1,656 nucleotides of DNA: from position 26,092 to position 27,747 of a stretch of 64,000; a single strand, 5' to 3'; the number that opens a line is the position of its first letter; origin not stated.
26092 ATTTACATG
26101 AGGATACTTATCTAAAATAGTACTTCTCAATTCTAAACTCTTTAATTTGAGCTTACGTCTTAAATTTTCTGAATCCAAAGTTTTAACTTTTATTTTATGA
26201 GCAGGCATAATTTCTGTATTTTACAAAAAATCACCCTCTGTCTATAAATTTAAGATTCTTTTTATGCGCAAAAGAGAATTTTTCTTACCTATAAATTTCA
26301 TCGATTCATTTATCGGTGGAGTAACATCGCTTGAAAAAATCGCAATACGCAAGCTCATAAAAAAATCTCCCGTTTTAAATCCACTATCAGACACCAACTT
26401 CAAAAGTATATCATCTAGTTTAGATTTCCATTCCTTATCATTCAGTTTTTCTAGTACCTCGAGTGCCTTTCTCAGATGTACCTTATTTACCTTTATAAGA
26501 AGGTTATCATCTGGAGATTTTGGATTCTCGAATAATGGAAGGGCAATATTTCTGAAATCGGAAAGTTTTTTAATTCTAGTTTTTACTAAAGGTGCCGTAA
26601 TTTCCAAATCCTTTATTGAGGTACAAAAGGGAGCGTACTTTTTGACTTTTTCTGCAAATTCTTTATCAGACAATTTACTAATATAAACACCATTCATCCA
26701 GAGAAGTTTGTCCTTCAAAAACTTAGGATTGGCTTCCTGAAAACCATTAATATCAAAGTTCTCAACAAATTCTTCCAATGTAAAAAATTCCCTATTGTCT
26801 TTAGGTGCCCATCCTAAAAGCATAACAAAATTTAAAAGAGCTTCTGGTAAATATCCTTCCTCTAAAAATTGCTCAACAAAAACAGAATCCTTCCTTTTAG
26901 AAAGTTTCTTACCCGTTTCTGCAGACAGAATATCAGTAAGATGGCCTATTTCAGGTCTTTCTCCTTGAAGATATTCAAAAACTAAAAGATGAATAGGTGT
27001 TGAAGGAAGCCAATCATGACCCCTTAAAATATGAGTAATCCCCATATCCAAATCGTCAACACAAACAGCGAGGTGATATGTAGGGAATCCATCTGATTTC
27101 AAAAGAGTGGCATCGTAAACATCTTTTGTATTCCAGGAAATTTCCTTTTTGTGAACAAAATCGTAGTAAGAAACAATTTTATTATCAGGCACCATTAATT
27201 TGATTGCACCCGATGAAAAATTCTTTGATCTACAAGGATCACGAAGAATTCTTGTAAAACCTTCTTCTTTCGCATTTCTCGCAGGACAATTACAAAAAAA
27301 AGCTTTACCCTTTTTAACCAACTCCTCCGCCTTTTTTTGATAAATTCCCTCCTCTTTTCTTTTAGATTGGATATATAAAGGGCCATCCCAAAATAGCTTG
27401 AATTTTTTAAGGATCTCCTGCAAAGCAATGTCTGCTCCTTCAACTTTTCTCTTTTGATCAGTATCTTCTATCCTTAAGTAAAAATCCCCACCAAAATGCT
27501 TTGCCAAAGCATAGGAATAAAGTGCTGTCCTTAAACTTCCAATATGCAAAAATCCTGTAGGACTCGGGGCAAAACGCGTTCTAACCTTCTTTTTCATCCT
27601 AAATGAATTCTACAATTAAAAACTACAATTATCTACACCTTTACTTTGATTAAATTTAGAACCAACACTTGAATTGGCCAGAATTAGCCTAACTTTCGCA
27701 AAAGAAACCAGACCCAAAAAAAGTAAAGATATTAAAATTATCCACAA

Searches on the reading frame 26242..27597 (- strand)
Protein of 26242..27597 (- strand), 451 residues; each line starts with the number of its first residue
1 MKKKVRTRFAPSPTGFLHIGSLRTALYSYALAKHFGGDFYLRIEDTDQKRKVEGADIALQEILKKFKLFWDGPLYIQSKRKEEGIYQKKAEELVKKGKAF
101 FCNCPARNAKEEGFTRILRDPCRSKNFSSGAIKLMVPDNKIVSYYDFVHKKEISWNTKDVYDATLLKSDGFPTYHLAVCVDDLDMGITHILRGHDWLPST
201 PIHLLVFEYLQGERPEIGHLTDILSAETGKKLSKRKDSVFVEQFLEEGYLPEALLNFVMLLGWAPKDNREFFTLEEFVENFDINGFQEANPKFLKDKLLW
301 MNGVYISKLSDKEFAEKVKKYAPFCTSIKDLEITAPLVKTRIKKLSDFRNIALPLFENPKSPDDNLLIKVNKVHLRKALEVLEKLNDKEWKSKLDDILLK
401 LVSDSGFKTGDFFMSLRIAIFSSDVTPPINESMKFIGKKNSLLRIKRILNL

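Call 56: find_encoding_contigs(protein=window:26242-27597:-, flank=10000, max_places=2)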
Protein window:26242-27597:- (451 aa): 5 contigs read that carry it; 2 places shown.
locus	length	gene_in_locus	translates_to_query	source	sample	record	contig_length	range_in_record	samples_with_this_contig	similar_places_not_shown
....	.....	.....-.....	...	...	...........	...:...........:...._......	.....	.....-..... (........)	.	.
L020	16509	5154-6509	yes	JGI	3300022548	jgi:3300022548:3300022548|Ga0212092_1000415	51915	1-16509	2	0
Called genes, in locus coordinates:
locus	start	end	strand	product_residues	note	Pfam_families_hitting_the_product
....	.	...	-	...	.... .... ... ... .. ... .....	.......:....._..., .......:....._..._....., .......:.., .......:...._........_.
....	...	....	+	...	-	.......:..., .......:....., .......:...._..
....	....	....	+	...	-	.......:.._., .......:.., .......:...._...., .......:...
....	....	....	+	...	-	-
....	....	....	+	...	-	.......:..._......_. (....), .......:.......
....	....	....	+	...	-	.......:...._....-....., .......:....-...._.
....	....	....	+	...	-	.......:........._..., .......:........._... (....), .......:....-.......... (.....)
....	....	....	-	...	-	-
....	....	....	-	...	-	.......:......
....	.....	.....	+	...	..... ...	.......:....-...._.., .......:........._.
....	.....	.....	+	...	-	-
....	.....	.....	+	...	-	-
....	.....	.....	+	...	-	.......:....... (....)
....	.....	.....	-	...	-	-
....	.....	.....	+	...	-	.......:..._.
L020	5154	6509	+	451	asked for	PF00749:tRNA-synt_1c, PF19269:Anticodon_2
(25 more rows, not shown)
